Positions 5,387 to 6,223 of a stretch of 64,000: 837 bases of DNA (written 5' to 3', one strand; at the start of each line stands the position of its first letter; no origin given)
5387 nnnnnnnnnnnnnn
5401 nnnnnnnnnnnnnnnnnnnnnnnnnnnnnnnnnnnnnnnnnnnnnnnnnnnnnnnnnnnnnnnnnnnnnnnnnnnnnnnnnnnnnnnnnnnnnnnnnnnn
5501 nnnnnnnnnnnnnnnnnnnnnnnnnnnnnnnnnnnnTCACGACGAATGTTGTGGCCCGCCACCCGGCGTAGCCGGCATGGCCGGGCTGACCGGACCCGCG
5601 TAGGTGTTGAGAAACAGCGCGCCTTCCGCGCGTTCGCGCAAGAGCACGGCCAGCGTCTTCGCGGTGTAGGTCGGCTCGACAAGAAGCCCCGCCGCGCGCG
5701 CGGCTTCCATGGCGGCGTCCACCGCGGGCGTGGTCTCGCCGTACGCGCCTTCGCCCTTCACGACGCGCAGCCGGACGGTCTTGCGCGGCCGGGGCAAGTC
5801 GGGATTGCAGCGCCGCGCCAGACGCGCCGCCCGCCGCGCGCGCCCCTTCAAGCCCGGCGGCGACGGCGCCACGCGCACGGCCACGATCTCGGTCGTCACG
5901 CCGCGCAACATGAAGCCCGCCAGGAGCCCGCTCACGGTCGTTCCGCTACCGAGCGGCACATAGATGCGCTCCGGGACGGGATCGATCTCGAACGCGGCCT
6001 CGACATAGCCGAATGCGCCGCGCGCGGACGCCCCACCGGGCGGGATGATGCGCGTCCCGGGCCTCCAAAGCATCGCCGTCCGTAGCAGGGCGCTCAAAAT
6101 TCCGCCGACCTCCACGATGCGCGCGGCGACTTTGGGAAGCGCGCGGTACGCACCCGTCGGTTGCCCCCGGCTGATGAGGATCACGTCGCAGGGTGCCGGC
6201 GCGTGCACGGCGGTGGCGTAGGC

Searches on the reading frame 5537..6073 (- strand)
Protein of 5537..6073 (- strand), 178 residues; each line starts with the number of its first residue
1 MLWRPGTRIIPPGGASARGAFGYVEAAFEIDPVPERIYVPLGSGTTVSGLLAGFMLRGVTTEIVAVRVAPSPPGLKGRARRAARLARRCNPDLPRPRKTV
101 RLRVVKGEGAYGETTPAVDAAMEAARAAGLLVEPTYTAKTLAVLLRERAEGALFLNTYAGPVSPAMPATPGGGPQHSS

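Call 79: search_protein_families(library=pfam, proteins=[window:5537-6073:-], max_evalue=0.00001)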
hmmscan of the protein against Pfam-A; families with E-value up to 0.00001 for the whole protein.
window:5537-6073:- (178 aa): 1 family
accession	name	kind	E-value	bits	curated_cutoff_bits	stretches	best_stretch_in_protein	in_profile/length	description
PF00291.31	PALP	-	3.8e-14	53.2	35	1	8-150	129-282/295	Pyridoxal-phosphate dependent enzyme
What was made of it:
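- Tried and rejected: The 5537-6073 case proved to be internal to a longer PALP-family gene (call 79).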
